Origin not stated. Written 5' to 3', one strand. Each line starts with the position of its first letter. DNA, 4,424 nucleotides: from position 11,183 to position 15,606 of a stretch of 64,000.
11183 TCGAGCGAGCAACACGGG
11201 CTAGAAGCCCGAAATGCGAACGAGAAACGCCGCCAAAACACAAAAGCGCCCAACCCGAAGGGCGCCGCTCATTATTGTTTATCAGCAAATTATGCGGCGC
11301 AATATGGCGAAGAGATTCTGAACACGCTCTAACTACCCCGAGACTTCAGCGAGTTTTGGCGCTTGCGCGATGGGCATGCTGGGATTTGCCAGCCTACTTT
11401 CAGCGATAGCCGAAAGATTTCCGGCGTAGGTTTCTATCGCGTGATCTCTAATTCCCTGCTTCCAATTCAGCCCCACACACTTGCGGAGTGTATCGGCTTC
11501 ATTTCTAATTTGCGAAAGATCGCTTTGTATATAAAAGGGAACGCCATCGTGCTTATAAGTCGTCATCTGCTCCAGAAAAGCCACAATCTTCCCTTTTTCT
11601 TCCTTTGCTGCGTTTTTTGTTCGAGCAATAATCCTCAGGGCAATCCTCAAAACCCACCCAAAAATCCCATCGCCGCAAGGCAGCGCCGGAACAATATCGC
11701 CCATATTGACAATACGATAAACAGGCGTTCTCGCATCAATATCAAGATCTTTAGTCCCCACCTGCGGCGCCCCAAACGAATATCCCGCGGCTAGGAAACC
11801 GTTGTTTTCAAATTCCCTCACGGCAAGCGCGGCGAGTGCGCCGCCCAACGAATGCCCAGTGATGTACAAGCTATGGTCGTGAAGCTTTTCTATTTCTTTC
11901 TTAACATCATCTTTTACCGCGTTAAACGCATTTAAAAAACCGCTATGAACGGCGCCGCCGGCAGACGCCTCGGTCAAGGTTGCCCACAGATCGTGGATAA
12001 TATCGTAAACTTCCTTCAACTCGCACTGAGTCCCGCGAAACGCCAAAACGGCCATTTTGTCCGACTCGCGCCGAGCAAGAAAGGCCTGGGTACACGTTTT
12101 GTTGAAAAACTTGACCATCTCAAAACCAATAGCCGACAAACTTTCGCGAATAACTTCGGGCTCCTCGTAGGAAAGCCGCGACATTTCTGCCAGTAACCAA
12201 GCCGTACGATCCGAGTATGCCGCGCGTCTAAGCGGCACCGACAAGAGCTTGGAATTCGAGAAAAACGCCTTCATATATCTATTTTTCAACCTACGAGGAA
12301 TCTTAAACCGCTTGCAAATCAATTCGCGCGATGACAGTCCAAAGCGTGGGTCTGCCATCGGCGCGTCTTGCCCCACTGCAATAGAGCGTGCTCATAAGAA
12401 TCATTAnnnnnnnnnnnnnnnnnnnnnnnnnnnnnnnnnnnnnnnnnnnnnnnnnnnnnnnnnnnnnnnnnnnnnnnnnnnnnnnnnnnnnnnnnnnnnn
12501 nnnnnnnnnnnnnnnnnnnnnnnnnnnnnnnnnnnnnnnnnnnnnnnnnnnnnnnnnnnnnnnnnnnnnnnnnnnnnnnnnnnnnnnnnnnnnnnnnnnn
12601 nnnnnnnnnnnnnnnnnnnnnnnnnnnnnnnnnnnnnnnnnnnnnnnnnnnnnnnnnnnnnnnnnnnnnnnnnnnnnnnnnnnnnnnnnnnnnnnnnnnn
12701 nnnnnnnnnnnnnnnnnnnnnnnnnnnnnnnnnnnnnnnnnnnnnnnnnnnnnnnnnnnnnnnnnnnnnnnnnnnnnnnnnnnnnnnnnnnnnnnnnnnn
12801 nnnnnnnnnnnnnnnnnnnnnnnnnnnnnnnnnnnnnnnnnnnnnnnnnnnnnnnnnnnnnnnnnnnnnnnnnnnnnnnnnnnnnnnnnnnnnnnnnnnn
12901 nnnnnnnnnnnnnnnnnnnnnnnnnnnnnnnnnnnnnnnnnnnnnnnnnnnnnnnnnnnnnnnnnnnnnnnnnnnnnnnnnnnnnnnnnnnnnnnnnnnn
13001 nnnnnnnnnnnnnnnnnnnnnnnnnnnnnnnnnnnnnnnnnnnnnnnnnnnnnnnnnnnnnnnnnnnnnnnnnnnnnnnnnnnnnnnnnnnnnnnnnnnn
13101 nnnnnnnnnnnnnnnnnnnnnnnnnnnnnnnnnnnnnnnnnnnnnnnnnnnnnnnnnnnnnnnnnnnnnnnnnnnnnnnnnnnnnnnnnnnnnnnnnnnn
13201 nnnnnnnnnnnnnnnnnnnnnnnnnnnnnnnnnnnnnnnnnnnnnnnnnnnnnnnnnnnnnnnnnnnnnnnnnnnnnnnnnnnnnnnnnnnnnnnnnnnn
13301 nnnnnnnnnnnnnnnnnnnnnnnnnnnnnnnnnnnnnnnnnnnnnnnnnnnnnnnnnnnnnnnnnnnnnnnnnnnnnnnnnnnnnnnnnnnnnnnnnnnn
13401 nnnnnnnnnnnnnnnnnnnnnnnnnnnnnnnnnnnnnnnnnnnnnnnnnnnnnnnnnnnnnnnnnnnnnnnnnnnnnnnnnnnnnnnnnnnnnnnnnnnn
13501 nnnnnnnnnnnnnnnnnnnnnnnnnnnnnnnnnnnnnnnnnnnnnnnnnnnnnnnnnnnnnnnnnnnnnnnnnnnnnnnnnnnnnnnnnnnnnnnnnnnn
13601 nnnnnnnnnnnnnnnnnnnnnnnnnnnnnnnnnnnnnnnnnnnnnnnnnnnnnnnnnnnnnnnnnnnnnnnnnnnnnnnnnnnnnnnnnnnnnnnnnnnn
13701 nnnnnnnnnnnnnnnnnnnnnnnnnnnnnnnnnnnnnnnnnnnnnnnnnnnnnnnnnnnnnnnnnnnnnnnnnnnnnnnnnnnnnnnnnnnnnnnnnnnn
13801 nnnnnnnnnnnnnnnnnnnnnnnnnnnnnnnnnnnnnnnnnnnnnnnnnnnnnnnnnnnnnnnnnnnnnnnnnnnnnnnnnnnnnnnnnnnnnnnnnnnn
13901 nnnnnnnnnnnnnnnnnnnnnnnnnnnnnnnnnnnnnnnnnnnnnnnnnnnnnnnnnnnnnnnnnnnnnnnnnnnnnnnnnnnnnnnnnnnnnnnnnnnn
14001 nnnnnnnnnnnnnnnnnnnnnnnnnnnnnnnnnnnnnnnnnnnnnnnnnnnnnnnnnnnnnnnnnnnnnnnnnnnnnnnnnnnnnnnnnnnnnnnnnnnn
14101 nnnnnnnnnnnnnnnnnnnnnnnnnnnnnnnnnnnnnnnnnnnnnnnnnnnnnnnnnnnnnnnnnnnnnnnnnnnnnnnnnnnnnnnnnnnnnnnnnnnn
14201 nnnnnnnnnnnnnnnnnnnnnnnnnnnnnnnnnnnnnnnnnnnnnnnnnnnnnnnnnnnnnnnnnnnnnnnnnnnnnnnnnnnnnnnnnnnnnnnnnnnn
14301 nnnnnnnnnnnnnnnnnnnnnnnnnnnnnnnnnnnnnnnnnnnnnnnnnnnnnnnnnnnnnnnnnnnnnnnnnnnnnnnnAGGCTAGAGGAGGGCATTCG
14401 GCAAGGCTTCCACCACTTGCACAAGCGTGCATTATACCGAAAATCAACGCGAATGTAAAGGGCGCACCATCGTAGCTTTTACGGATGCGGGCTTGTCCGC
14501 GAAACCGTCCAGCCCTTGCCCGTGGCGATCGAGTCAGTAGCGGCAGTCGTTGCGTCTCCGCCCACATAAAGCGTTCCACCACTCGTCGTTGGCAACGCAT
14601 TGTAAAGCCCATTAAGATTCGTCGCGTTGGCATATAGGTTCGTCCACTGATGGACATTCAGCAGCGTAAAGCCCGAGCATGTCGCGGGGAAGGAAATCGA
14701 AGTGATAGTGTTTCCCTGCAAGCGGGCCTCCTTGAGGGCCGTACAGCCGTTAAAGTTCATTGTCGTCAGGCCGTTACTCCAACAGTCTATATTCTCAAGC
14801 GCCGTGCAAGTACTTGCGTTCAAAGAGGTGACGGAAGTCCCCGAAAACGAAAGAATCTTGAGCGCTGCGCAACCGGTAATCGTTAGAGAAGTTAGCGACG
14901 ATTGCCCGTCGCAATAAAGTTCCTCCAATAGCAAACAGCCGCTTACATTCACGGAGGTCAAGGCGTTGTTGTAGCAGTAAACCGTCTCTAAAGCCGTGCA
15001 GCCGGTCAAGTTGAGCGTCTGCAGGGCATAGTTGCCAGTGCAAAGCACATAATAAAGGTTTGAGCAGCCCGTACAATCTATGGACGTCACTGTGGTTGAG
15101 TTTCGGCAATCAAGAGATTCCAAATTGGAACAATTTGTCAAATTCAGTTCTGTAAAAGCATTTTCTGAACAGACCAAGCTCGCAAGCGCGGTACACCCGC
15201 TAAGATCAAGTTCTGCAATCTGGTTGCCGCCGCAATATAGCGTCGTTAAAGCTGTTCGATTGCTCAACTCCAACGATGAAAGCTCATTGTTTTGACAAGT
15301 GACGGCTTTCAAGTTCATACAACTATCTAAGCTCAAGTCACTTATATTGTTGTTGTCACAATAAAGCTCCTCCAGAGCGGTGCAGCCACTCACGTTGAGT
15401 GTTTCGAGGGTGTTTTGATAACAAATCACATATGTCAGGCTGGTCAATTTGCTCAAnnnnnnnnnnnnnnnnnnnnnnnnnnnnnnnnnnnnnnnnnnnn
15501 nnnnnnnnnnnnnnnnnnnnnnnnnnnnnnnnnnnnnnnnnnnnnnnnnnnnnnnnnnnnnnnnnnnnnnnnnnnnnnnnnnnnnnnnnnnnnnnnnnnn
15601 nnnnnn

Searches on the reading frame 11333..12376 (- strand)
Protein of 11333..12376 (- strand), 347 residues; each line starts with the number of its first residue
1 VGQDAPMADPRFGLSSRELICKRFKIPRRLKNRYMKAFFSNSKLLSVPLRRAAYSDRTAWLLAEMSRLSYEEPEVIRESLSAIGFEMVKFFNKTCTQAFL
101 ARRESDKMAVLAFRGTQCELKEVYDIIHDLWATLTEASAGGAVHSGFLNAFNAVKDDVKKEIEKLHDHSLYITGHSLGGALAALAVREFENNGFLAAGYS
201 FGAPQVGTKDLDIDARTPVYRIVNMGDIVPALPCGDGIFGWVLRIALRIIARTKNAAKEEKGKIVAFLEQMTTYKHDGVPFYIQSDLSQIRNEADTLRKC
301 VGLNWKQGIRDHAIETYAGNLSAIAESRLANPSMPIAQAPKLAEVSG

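Call 24: search_protein_families(library=ncbifam, proteins=[window:11333-12376:-], max_evalue=0.00001)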
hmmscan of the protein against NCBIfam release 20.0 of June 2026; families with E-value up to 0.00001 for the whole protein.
window:11333-12376:- (347 aa): 0 families

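Call 55: search_protein_families(library=pfam, proteins=[window:11333-12376:-], max_evalue=0.00001)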
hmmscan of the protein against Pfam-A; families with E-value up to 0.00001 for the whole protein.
window:11333-12376:- (347 aa): 1 family
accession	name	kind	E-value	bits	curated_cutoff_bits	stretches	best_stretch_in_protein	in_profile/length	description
PF01764.32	Lipase_3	-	7.1e-24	84.7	22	1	110-234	1-137/140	Lipase (class 3)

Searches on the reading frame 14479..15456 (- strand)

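Call 40: search_protein_families(library=ncbifam, proteins=[window:14479-15456:-], max_evalue=1e-10)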
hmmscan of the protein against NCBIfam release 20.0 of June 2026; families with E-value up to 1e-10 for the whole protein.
window:14479-15456:- (325 aa): 2 families
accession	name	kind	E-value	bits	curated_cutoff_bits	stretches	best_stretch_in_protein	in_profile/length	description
NF033187.0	internalin_J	exception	6.7e-19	67.7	1700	0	89-255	115-279/846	class 1 internalin InlJ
NF011897.0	PRK15370.1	equivalog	5.4e-12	44.3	1113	0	54-250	206-399/755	SPI-1 type III secretion system effector E3 ubiquitin transferase SlrP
